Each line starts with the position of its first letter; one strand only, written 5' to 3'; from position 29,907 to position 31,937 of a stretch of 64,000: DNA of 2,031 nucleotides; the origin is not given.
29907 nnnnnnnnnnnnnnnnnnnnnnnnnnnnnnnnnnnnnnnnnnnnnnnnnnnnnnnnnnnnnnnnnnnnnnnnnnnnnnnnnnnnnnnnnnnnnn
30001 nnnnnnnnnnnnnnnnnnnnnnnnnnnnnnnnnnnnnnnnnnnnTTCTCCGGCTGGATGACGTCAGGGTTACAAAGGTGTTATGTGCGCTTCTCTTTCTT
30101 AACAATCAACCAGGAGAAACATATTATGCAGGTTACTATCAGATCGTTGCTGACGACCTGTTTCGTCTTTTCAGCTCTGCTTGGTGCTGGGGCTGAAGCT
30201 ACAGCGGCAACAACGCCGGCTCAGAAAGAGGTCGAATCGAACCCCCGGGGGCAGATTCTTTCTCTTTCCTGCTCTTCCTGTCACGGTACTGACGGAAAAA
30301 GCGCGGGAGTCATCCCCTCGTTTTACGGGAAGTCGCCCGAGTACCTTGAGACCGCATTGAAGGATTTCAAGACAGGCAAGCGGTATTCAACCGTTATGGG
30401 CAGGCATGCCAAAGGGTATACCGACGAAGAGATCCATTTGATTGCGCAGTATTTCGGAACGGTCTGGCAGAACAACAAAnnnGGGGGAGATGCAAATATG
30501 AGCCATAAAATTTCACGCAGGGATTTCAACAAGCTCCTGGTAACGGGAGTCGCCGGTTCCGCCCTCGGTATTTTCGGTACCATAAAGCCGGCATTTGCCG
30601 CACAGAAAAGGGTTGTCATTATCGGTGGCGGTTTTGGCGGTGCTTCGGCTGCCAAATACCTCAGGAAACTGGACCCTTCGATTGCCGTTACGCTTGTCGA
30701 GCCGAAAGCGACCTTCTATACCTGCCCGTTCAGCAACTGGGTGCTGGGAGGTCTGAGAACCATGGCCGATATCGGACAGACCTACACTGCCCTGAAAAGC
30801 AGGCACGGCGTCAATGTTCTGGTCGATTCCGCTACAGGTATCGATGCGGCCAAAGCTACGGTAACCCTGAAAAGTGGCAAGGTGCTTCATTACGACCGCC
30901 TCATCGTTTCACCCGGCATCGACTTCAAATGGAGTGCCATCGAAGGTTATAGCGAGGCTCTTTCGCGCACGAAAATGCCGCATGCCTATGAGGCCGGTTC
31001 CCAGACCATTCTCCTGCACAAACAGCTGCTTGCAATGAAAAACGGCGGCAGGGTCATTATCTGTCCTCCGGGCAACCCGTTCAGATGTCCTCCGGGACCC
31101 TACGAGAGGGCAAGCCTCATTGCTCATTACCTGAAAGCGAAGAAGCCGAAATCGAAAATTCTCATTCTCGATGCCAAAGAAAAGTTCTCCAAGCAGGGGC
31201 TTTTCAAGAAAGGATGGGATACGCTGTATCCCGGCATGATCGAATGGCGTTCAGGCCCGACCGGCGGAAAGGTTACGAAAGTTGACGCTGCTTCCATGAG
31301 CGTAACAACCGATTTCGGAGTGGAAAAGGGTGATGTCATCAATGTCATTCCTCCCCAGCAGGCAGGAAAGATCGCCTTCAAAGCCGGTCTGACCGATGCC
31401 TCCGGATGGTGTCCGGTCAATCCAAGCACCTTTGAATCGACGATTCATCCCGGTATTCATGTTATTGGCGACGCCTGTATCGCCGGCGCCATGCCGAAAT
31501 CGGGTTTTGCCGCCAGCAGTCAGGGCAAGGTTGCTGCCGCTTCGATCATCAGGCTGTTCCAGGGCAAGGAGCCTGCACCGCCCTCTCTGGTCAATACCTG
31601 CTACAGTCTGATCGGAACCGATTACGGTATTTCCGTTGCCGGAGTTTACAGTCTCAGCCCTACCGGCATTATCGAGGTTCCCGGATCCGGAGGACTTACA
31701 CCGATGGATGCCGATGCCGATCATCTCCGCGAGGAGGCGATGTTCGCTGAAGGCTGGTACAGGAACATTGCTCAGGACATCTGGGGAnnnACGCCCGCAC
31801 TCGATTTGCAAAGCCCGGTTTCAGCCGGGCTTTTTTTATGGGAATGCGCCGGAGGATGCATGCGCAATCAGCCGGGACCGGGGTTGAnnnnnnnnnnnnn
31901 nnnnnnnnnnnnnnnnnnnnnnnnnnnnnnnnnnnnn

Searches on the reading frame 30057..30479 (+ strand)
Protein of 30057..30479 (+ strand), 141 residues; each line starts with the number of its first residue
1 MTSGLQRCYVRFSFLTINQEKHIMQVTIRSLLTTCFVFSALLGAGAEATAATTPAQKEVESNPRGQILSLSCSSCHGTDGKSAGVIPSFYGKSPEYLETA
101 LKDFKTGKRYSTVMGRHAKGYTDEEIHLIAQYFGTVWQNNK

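Call 10: search_protein_families(library=pfam, proteins=[window:30057-30479:+])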
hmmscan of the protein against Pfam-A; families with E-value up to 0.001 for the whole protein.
window:30057-30479:+ (141 aa): 2 families
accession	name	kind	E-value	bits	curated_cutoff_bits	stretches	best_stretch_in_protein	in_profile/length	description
PF00034.26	Cytochrom_C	-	5.4e-06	28.1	21.3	1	70-135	10-88/90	Cytochrome c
PF13442.11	Cytochrome_CBB3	-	0.00019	22.2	27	1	71-132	13-67/68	Cytochrome C oxidase, cbb3-type, subunit III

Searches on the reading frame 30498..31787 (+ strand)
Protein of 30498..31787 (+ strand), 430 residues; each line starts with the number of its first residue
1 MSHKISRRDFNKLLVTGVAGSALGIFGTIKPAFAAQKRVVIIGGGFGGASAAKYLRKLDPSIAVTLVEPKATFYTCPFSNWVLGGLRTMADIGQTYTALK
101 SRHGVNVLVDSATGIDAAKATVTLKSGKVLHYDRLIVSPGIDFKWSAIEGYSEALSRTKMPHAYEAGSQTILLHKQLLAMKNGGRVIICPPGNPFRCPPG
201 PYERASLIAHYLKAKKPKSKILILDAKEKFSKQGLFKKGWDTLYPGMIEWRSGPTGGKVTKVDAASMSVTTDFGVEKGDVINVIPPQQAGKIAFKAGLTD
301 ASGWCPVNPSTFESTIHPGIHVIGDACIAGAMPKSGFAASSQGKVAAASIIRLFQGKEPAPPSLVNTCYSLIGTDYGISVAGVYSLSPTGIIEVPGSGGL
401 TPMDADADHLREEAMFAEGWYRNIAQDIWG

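Call 10: search_protein_families(library=pfam, proteins=[window:30498-31787:+])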
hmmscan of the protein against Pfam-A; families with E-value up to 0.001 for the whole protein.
window:30498-31787:+ (430 aa): 6 families
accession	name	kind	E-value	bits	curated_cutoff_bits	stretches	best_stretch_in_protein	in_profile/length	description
PF21706.3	FCSD_central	-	8.1e-50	168.2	27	1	170-285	1-116/116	Sulfide dehydrogenase [flavocytochrome c] flavoprotein chain, central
PF09242.17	FCSD-flav_bind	-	6e-28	97.5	26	1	361-429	2-71/71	Flavocytochrome c sulphide dehydrogenase, flavin-binding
PF07992.20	Pyr_redox_2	-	9.6e-14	51.9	26.1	1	38-151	2-119/291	Pyridine nucleotide-disulphide oxidoreductase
PF13450.12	NAD_binding_8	-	0.0002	22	21.9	0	41-70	1-28/68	NAD(P)-binding Rossmann-like domain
PF13454.12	NAD_binding_9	-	0.00064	20.2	21.8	0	40-72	1-35/155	FAD-NAD(P)-binding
PF01266.30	DAO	-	0.00064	19.8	27.9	0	38-70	1-31/353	FAD dependent oxidoreductase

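Call 17: find_related_loci(query=window:30498-31787:+, collection=genome_contigs, flank=4000)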
Query window:30498-31787:+ (430 aa) in genome_contigs; peptide patterns used: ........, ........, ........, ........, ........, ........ (x = any residue, [..] = any of these).
599 stretches matched a pattern (row limit reached: there are more); 481 encode a relative of the query (tblastn E <= 1e-3); the best 80 are kept; 80 distinct loci.
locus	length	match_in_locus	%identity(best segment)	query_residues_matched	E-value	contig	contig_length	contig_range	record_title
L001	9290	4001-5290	94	1-430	0e+0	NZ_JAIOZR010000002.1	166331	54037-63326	MAG: Chlorobium sp. isolate Tobar13m-G12 Tobar13m-C119, whole genome shotgun sequence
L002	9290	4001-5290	91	1-430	0e+0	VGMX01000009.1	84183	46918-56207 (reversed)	MAG: Chlorobiota bacterium isolate M_DeepCast_65m_m2_268 M_DeepCast_65m_m2_268_Ga0194120_10000372, whole genome shotgun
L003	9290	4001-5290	84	1-430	0e+0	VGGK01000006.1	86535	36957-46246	MAG: Chlorobiota bacterium isolate K_DeepCast_1200m_m2_283 K_DeepCast_1200m_m2_283_Ga0194110_10000152, whole genome shot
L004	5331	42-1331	83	1-430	0e+0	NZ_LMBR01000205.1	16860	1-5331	Chlorobium limicola strain Frasassi contig-124_53, whole genome shotgun sequence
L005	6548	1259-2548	81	1-430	0e+0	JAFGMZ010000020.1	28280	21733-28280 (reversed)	MAG: Chlorobiaceae bacterium isolate Zod_Metabat.509 k87_555280, whole genome shotgun sequence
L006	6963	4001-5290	80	1-430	0e+0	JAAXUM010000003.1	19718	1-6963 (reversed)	MAG: Chlorobiaceae bacterium isolate W4_Combined_metabat2_036 W4_Combined_metabat2_036_NODE_584, whole genome shotgun se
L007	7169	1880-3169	77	1-430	0e+0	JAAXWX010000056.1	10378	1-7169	MAG: Chlorobiaceae bacterium isolate W9_Combined_metabat2_047 W9_Combined_metabat2_047_NODE_3654, whole genome shotgun s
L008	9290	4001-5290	77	1-430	0e+0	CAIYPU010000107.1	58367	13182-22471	MAG: uncultured Chlorobiaceae bacterium isolate LaPlata-b_bin-1930 genome assembly, contig: bin-1930:107/154, whole geno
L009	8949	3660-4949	75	1-430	0e+0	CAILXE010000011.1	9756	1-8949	MAG: uncultured Chlorobiaceae bacterium isolate Ki2-D4_bin-0025 genome assembly, contig: bin-0025:011/518, whole genome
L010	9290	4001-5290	77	1-430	0e+0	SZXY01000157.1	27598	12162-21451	MAG: Chlorobium sp. isolate L227-2013-55 CA-L227-2013_85055, whole genome shotgun sequence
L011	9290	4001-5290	75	1-430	0e+0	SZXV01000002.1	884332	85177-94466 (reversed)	MAG: Chlorobium sp. isolate L227-S-6D L227_S_6D_2, whole genome shotgun sequence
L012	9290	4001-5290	75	1-430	0e+0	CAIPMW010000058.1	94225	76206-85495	MAG: uncultured Chlorobiaceae bacterium isolate Umea1_bin-1492 genome assembly, contig: bin-1492:058/117, whole genome s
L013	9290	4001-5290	77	1-430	0e+0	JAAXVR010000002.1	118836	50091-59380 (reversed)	MAG: Chlorobiaceae bacterium isolate W9_Combined_metabat1_079 W9_Combined_metabat1_079_NODE_83, whole genome shotgun seq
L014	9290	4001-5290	75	1-430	0e+0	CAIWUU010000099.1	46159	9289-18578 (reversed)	MAG: uncultured Chlorobiaceae bacterium isolate Day6-4_bin-296 genome assembly, contig: bin-296:099/201, whole genome sh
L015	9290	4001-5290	74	1-430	0e+0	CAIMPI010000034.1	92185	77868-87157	MAG: uncultured Chlorobiaceae bacterium isolate AM-lipid-02-D7_bin-507 genome assembly, contig: bin-507:34/55, whole gen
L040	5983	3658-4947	70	1-430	0e+0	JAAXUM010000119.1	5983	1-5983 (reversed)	MAG: Chlorobiaceae bacterium isolate W4_Combined_metabat2_036 W4_Combined_metabat2_036_NODE_7258, whole genome shotgun s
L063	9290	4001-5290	59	1-429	2e-158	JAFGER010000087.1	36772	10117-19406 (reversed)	MAG: Chlorobiaceae bacterium isolate Zod_Metabat.1248 k87_11690606, whole genome shotgun sequence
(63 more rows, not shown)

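Call 54: find_homologous_proteins(query=L063:4001-5293:+, max_evalue=1e-50)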
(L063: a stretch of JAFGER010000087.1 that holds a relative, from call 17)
Query L063:4001-5293:+ (431 aa): 7160 proteins with E <= 1e-50 among 8000 candidates; the best 120 are listed.
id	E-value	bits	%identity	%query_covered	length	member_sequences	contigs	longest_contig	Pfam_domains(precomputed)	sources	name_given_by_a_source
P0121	5.5e-286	966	100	100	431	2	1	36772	PF21706.4,PF07992.21,PF09242.18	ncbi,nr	ncbi:MAG: FAD-dependent oxidoreductase [Chlorobiaceae bacterium]|nr:FAD-dependent oxidoreductase [Ch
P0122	2.1e-242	822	83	100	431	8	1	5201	PF21706.4,PF07992.21,PF09242.18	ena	-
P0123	1.5e-241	820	84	100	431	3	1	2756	PF21706.4,PF07992.21,PF09242.18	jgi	-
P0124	1.2e-237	807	81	100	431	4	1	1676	PF21706.4,PF07992.21,PF09242.18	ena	-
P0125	1.5e-237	806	86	95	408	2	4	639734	PF21706.4,PF07992.21,PF09242.18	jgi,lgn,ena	-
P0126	1.8e-229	780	78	100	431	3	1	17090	PF21706.4,PF07992.21,PF09242.18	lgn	-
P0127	1.0e-228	777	83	95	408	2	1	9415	PF21706.4,PF07992.21,PF09242.18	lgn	-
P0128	2.2e-211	720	74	100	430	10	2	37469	PF21706.4,PF07992.21,PF09242.18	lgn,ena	-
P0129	1.9e-208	711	74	100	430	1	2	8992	PF21706.4,PF07992.21,PF09242.18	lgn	-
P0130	5.3e-206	703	73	100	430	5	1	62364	PF21706.4,PF07992.21,PF09242.18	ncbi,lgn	ncbi:MAG: FCSD flavin-binding domain-containing protein [Chlorobaculum sp.]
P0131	4.0e-205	700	72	100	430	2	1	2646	PF21706.4,PF07992.21,PF09242.18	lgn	-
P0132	2.1e-204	697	72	100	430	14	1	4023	PF21706.4,PF07992.21,PF09242.18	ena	-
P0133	3.7e-203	693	71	100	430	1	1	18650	PF21706.4,PF07992.21,PF09242.18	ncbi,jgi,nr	ncbi:MAG: FAD-dependent oxidoreductase [Chlorobiaceae bacterium]|jgi:sulfide dehydrogenase [flavocyt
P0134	6.9e-202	689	71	100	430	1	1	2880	PF21706.4,PF07992.21,PF09242.18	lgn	-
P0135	4.7e-199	680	70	100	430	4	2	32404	PF21706.4,PF07992.21,PF09242.18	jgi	jgi:sulfide dehydrogenase [flavocytochrome c] flavoprotein subunit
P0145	1.4e-170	586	62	100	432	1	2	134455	PF01266.31,PF21706.4,PF07992.21,PF09242.18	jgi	jgi:sulfide dehydrogenase [flavocytochrome c] flavoprotein subunit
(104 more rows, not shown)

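Call 55: find_encoding_contigs(protein=P0130, flank=8000, max_places=1)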
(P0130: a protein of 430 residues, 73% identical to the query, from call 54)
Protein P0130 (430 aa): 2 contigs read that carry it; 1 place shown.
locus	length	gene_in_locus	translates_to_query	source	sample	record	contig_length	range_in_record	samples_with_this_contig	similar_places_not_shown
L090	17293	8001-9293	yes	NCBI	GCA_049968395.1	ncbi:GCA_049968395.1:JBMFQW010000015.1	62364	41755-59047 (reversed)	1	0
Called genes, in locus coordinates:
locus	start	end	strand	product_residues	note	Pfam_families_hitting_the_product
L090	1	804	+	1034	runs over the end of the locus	PF04313:HSDR_N, PF04851:ResIII, PF18766:SWI2_SNF2, PF22679:T1R_D3-like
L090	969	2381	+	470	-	PF00773:RNB, PF18614:RNase_II_C_S1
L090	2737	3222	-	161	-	PF14196:ATC_hydrolase (weak)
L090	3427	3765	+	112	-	PF08274:Zn_Ribbon_YjdM, PF03831:YjdM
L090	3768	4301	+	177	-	-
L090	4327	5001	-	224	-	PF00520:Ion_trans, PF07885:Ion_trans_2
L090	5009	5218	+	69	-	-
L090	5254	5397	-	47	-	-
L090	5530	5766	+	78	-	-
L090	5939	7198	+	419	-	PF01566:Nramp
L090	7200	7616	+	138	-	PF00582:Usp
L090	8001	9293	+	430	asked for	PF07992:Pyr_redox_2, PF21706:FCSD_central, PF09242:FCSD-flav_bind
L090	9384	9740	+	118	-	PF00034:Cytochrom_C, PF13442:Cytochrome_CBB3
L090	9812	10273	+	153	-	PF13501:SoxY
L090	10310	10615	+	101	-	PF08770:SoxZ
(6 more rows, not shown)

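Call 56: find_encoding_contigs(protein=P0135, flank=8000, max_places=1)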
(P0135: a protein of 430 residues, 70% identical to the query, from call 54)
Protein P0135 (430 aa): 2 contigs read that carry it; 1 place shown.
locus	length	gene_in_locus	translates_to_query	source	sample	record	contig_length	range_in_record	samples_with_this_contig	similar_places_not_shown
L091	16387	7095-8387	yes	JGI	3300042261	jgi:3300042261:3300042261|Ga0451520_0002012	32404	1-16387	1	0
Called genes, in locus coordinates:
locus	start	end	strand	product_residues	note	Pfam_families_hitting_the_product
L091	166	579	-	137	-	-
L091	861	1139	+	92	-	-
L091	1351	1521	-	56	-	-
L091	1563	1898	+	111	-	-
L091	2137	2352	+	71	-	-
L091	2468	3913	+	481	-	-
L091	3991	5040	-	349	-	PF03150:CCP_MauG, PF00034:Cytochrom_C (weak)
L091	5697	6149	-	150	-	-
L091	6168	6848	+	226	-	-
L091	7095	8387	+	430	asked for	PF07992:Pyr_redox_2, PF21706:FCSD_central, PF09242:FCSD-flav_bind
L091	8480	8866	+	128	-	PF13442:Cytochrome_CBB3, PF00034:Cytochrom_C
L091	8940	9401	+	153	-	PF13501:SoxY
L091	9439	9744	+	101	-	PF08770:SoxZ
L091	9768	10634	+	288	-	PF21342:SoxA-TsdA_cyt-c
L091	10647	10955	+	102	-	-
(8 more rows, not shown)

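Call 57: find_encoding_contigs(protein=P0145, flank=8000, max_places=1)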
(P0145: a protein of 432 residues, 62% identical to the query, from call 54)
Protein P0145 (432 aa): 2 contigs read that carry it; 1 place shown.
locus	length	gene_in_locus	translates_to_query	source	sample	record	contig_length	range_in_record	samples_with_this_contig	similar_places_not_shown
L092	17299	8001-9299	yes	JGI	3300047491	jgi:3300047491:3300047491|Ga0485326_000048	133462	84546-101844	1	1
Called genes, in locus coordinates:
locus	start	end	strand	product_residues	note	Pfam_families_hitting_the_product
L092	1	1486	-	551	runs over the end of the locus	PF03485:Arg_tRNA_synt_N, PF00750:tRNA-synt_1d, PF05746:DALR_1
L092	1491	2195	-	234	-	PF00702:Hydrolase, PF13419:HAD_2, PF13242:Hydrolase_like (weak)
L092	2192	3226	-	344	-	PF00579:tRNA-synt_1b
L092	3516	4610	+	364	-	PF01916:DS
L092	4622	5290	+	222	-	PF00923:TAL_FSA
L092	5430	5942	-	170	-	PF03330:DPBB_1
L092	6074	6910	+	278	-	PF00561:Abhydrolase_1, PF12146:Hydrolase_4, PF12697:Abhydrolase_6, PF00756:Esterase (weak)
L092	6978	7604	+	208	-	PF09411:PagL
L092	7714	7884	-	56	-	-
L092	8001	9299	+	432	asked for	PF01266:DAO (faint), PF07992:Pyr_redox_2, PF21706:FCSD_central, PF09242:FCSD-flav_bind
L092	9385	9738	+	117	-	PF00034:Cytochrom_C (weak), PF13442:Cytochrome_CBB3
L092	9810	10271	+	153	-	PF13501:SoxY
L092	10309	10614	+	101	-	PF08770:SoxZ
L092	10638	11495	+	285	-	PF21342:SoxA-TsdA_cyt-c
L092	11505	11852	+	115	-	-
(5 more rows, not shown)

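Call 95: find_homologous_proteins(query=L040:453-1502:+, max_evalue=1e-40)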
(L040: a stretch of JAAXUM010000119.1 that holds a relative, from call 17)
Query L040:453-1502:+ (350 aa): 8000 proteins with E <= 1e-40 among 8000 candidates; the best 120 are listed.
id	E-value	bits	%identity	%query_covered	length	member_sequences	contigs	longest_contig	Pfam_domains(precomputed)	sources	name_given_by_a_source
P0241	6.1e-222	754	100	100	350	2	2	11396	PF01758.22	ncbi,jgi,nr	ncbi:MAG: ACR3 family arsenite efflux transporter [Chlorobiaceae bacterium]|jgi:arsenite transporter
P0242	2.2e-196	670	89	99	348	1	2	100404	PF01758.22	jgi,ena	jgi:ACR3 family arsenite transporter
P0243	1.2e-195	668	88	99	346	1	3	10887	PF01758.22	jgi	-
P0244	2.0e-195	667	89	99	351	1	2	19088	PF01758.22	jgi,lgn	jgi:ACR3 family arsenite transporter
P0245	2.9e-195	666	87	99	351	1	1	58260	PF01758.22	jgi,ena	-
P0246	3.8e-195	666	89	99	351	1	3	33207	PF01758.22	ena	-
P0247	8.6e-195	665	87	99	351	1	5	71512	PF01758.22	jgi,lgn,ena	-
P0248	3.6e-194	663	88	99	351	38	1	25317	PF01758.22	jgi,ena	-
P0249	3.9e-194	663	88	99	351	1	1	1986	PF01758.22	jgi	-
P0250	4.4e-194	663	87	99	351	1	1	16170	PF01758.22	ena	-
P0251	5.5e-194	662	88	99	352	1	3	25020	PF01758.22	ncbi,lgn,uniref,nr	ncbi:MAG: ACR3 family arsenite efflux transporter [Chlorobium sp.]|uniref:ACR3 family arsenite efflu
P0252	6.2e-194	662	89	99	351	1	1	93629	PF01758.22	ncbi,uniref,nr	ncbi:MAG: ACR3 family arsenite efflux transporter [Chlorobium sp.]|uniref:ACR3 family arsenite efflu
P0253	1.7e-193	661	86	99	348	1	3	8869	PF01758.22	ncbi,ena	-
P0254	2.1e-193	660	86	100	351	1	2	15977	PF01758.22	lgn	-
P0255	3.4e-193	660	87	99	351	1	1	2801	PF01758.22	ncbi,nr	ncbi:MAG: ACR3 family arsenite efflux transporter [Chlorobium sp.]|nr:MAG: ACR3 family arsenite effl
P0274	1.3e-191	654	88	99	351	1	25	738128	PF01758.22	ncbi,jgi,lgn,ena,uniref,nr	ncbi:ACR3 family arsenite efflux transporter [Chlorobium sp.]|jgi:ACR3 family arsenite transporter|u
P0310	2.2e-189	647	85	100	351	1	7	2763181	PF01758.22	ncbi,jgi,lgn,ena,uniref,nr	ncbi:arsenical-resistance protein [Chlorobium limicola DSM 245]|uniref:Arsenical-resistance protein 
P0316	3.2e-189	647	86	99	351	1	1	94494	PF01758.22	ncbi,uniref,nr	ncbi:ACR3 family arsenite efflux transporter [Chlorobaculum thiosulfatiphilum]|uniref:ACR3 family ar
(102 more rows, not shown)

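Call 96: find_encoding_contigs(protein=P0274, flank=10000, max_places=1)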
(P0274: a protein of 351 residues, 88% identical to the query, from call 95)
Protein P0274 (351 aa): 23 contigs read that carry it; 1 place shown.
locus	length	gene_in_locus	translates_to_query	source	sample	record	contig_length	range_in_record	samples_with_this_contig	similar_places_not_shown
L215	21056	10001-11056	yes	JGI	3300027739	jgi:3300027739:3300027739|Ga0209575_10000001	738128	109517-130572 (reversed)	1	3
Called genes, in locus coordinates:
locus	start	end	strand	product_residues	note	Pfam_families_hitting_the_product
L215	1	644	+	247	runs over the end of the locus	PF02348:CTP_transf_3, PF12804:NTP_transf_3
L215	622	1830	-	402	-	PF13742:tRNA_anti_2, PF01336:tRNA_anti-codon, PF02601:Exonuc_VII_L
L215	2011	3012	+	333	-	-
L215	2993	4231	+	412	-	PF00148:Oxidored_nitro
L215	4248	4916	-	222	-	-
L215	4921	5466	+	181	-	-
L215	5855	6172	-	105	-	-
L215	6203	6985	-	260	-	-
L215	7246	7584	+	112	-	PF01022:HTH_5, PF12840:HTH_20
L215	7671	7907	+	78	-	PF13192:Thioredoxin_3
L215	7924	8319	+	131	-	PF00581:Rhodanese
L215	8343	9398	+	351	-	PF03773:ArsP_1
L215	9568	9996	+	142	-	PF01451:LMWPc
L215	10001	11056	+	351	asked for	PF01758:SBF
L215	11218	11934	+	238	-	PF00005:ABC_tran, PF02463:SMC_N (faint), PF13304:AAA_21 (faint)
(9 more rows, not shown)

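Call 97: find_encoding_contigs(protein=P0310, flank=10000, max_places=1)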
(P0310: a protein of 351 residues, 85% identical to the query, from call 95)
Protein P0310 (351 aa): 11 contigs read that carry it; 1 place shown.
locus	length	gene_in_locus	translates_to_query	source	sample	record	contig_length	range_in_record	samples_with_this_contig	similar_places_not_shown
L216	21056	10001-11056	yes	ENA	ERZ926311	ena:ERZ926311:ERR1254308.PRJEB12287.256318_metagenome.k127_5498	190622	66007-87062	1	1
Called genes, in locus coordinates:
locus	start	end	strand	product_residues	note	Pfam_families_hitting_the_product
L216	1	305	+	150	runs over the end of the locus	PF02580:Tyr_Deacylase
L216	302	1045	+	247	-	PF02348:CTP_transf_3, PF12804:NTP_transf_3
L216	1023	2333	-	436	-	PF13742:tRNA_anti_2, PF01336:tRNA_anti-codon, PF02601:Exonuc_VII_L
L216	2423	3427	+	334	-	-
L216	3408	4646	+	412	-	PF00148:Oxidored_nitro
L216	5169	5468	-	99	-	PF05016:ParE_toxin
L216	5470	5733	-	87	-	PF03693:ParD_antitoxin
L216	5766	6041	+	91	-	-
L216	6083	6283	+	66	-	-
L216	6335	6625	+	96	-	PF15731:MqsA_antitoxin (weak)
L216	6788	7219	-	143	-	PF03640:Lipoprotein_15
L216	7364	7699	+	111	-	PF12840:HTH_20, PF01022:HTH_5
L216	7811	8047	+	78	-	PF13192:Thioredoxin_3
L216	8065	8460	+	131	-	PF00581:Rhodanese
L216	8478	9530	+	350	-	PF03773:ArsP_1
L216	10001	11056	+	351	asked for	PF01758:SBF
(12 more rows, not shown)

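Call 98: find_encoding_contigs(protein=P0316, flank=10000, max_places=1)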
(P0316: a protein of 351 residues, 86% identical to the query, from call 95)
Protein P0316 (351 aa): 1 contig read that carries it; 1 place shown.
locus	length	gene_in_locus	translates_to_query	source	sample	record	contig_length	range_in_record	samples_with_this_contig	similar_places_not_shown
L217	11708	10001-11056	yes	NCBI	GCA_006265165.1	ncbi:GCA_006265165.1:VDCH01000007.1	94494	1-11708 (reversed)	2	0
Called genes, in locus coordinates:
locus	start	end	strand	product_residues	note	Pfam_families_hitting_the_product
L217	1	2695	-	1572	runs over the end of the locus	-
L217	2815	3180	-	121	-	PF00543:P-II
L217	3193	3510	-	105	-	PF00543:P-II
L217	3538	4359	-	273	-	PF00142:Fer4_NifH, PF01656:CbiA, PF13614:AAA_31 (weak)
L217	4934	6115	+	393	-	PF00465:Fe-ADH, PF13685:Fe-ADH_2, PF25137:ADH_Fe_C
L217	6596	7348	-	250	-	-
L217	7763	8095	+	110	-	PF12840:HTH_20, PF01022:HTH_5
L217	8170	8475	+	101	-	PF13192:Thioredoxin_3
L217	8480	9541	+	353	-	PF03773:ArsP_1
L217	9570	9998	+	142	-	PF01451:LMWPc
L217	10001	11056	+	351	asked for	PF01758:SBF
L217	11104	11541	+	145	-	PF01451:LMWPc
